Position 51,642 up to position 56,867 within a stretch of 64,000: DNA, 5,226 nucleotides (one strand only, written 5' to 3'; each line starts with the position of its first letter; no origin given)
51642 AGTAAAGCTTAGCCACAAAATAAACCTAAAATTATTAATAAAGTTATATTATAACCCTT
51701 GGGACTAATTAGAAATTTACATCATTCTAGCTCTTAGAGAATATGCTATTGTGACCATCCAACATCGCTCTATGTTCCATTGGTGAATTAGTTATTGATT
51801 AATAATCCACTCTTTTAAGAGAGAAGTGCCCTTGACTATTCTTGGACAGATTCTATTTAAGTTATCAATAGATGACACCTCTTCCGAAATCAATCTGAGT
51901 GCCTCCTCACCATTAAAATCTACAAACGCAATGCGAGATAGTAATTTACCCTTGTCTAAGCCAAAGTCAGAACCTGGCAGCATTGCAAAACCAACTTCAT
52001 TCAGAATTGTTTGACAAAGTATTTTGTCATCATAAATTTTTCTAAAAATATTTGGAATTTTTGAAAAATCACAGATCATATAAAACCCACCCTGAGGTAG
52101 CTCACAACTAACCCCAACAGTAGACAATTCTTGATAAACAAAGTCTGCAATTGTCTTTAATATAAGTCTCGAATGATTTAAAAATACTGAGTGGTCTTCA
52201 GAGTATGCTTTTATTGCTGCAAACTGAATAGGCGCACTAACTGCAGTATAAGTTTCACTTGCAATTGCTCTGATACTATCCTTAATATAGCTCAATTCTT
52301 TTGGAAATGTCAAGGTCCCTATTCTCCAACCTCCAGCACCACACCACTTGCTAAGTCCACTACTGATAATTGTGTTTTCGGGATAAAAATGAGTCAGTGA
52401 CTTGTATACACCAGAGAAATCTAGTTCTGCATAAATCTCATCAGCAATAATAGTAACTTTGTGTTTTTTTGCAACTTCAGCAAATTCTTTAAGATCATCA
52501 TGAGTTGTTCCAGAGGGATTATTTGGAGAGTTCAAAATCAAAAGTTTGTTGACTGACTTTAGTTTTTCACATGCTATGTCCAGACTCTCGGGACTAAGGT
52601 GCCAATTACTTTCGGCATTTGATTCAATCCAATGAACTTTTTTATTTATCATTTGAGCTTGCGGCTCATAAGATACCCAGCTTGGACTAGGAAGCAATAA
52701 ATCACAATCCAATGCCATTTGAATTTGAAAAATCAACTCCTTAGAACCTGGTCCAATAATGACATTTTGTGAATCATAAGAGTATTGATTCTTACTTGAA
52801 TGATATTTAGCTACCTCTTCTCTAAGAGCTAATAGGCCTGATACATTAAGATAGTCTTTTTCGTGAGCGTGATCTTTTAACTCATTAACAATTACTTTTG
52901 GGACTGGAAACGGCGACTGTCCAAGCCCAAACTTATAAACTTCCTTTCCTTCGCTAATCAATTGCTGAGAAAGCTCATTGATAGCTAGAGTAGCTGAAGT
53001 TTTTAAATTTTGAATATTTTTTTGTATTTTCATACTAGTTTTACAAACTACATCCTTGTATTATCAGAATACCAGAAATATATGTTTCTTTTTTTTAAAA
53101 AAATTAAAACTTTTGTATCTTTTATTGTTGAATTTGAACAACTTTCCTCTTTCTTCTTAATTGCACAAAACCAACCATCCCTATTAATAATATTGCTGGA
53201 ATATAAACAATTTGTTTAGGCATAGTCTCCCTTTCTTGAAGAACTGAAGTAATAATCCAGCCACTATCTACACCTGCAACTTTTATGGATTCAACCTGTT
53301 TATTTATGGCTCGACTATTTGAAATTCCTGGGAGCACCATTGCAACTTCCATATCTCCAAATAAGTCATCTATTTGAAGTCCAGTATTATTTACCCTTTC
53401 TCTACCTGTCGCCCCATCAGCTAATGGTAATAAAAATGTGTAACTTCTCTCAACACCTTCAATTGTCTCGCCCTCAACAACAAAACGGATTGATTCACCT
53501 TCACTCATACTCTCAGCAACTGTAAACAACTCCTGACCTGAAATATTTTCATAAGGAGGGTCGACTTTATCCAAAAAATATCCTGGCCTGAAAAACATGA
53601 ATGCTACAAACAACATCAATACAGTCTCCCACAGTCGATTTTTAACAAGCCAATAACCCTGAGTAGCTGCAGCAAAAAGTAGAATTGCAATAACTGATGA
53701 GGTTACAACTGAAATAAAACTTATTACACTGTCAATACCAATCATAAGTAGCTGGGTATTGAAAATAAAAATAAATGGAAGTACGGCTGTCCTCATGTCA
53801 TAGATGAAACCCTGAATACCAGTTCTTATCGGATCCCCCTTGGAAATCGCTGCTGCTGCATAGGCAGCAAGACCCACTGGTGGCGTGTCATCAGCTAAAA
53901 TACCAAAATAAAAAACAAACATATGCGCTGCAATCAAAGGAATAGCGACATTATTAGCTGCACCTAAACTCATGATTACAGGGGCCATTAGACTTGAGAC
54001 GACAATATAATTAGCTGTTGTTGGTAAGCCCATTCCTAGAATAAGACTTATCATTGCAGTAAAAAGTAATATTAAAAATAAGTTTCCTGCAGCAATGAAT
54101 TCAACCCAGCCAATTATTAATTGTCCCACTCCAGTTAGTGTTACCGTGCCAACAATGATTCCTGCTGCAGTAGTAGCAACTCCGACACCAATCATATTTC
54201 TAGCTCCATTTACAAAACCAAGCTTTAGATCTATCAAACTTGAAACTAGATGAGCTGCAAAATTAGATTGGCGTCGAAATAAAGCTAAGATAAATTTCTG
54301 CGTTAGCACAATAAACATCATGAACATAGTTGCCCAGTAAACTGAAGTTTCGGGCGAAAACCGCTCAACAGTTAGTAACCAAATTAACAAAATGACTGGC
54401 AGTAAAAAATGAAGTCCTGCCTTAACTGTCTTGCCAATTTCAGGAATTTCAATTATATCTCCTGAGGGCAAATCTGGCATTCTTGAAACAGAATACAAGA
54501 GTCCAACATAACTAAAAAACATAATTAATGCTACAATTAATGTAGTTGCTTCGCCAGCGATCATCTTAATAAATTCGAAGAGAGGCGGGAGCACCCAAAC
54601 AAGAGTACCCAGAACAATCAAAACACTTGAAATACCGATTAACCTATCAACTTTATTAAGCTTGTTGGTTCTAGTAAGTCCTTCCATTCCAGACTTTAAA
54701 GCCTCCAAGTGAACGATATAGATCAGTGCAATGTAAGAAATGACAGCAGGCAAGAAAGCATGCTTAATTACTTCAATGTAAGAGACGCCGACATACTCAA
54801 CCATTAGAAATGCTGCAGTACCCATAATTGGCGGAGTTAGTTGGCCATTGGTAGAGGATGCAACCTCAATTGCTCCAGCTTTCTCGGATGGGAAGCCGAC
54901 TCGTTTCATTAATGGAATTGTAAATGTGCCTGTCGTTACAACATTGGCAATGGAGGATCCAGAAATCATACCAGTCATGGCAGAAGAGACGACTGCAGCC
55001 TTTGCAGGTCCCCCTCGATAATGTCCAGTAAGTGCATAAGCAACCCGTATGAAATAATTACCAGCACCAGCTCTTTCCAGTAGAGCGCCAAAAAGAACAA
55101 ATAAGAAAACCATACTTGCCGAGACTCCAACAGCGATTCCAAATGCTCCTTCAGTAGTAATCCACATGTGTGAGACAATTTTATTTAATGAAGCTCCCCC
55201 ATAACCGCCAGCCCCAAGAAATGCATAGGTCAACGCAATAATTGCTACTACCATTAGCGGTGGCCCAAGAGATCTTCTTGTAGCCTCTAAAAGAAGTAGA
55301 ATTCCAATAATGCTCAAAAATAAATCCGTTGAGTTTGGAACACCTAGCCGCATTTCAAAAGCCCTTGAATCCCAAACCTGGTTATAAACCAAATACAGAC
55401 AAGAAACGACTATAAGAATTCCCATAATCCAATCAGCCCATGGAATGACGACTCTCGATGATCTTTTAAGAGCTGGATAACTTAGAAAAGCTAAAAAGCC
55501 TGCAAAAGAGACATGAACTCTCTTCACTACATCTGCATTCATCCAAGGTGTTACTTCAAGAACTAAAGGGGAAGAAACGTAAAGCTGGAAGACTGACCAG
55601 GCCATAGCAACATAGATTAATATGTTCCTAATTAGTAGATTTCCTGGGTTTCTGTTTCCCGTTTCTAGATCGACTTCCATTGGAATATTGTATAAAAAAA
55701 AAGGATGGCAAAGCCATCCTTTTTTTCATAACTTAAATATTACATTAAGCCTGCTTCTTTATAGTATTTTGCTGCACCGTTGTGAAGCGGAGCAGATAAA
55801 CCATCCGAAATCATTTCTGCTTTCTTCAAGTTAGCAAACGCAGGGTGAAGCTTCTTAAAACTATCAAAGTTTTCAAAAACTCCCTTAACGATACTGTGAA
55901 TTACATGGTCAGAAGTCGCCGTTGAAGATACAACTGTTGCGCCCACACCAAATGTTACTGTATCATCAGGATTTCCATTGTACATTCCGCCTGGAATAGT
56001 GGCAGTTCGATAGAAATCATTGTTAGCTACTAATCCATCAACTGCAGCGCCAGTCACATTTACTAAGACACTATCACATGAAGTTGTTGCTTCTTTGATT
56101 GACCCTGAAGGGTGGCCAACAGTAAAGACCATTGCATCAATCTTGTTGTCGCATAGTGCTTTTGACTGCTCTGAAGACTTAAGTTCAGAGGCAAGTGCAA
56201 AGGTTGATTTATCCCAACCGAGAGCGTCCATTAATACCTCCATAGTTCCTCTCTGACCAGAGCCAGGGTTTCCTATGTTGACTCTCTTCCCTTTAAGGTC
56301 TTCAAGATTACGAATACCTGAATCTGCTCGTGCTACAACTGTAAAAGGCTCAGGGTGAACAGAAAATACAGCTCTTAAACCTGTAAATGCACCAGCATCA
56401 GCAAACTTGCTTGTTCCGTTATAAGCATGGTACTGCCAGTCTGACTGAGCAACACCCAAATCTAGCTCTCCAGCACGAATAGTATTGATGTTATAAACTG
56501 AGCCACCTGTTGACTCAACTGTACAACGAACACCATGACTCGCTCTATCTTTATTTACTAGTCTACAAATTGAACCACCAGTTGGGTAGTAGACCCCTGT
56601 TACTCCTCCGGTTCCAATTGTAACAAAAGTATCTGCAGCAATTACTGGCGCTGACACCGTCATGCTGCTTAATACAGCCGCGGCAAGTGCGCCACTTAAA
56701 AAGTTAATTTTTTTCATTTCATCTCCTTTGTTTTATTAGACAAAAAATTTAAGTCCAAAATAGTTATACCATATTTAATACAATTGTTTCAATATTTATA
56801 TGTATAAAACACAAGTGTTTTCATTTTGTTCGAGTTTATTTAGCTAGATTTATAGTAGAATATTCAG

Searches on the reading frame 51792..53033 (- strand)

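Call 17: search_protein_families(library=ncbifam, proteins=[window:51792-53033:-], max_evalue=1e-10)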
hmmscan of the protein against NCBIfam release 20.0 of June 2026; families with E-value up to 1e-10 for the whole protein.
window:51792-53033:- (413 aa): 51 families (the best 25 are shown)
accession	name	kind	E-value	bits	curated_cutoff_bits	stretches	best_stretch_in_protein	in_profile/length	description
NF041091.1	asp_aminotase_Arch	equivalog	4.5e-63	213.4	550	1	5-360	2-350/376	aspartate aminotransferase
NF005588.0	PRK07309.1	equivalog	1.2e-46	159.4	576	1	16-360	17-359/391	pyridoxal phosphate-dependent aminotransferase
NF005817.0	PRK07683.1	equivalog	1.1e-42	146.2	575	1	3-358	5-352/387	aminotransferase A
NF041364.1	GntC_guanitoxin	equivalog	1.5e-40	139.2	415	1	36-371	4-340/356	guanitoxin biosynthesis PLP-dependent (S)-gamma-hydroxy-L-arginine cyclodehydratase GntC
NF006514.0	PRK08960.1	equivalog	1.2e-39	136.2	554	1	8-371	10-368/388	pyridoxal phosphate-dependent aminotransferase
NF004769.0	PRK06107.1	equivalog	4.5e-39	134.4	617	1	5-361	8-374/402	aspartate transaminase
NF006230.0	PRK08363.1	equivalog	4e-38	131.3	534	1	42-371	45-375/398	alanine aminotransferase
NF005816.0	PRK07682.1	equivalog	1.1e-37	129.6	620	1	25-359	24-355/390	aminotransferase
NF005744.0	PRK07568.1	subfamily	2.8e-37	128.5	389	1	1-322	1-325/398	pyridoxal phosphate-dependent aminotransferase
TIGR03540.1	DapC_direct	equivalog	1.3e-36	126.4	593.25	1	5-370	4-366/383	LL-diaminopimelate aminotransferase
NF006756.0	PRK09276.1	subfamily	1.5e-36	126.2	507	1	1-371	2-369/387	LL-diaminopimelate aminotransferase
TIGR01265.1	tyr_nico_aTase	subfamily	1.9e-36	125.9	292.45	1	57-360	65-374/403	tyrosine/nicotianamine family aminotransferase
NF005601.0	PRK07337.1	equivalog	6.3e-36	124.3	496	1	1-371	6-375/394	pyridoxal phosphate-dependent aminotransferase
NF004975.0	PRK06348.1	equivalog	7.7e-34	117.3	549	1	23-370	22-365/384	pyridoxal phosphate-dependent aminotransferase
NF004770.0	PRK06108.1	subfamily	4.6e-33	114.6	422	1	5-371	15-375/396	pyridoxal phosphate-dependent aminotransferase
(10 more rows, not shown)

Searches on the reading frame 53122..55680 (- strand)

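Call 73: search_protein_families(library=ncbifam, proteins=[window:53122-55680:-], max_evalue=1e-15)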
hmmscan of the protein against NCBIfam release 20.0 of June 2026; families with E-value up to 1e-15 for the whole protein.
window:53122-55680:- (852 aa): 2 families
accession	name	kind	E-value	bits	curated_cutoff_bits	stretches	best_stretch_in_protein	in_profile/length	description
TIGR02123.1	TRAP_fused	subfamily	1.3e-190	635.2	320.65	1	20-705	4-595/615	TRAP transporter fused permease subunit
TIGR00786.1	dctM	subfamily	3.4e-19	68.9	268.45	1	191-339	43-189/405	TRAP transporter large permease subunit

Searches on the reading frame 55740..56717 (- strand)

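Call 73: search_protein_families(library=ncbifam, proteins=[window:55740-56717:-], max_evalue=1e-15)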
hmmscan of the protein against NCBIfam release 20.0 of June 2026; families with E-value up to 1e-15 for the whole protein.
window:55740-56717:- (325 aa): 1 family
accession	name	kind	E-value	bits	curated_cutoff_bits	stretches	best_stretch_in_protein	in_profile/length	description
TIGR02122.1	TRAP_TAXI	subfamily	1.1e-104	349.8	84.35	1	1-323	1-320/320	TAXI family TRAP transporter solute-binding subunit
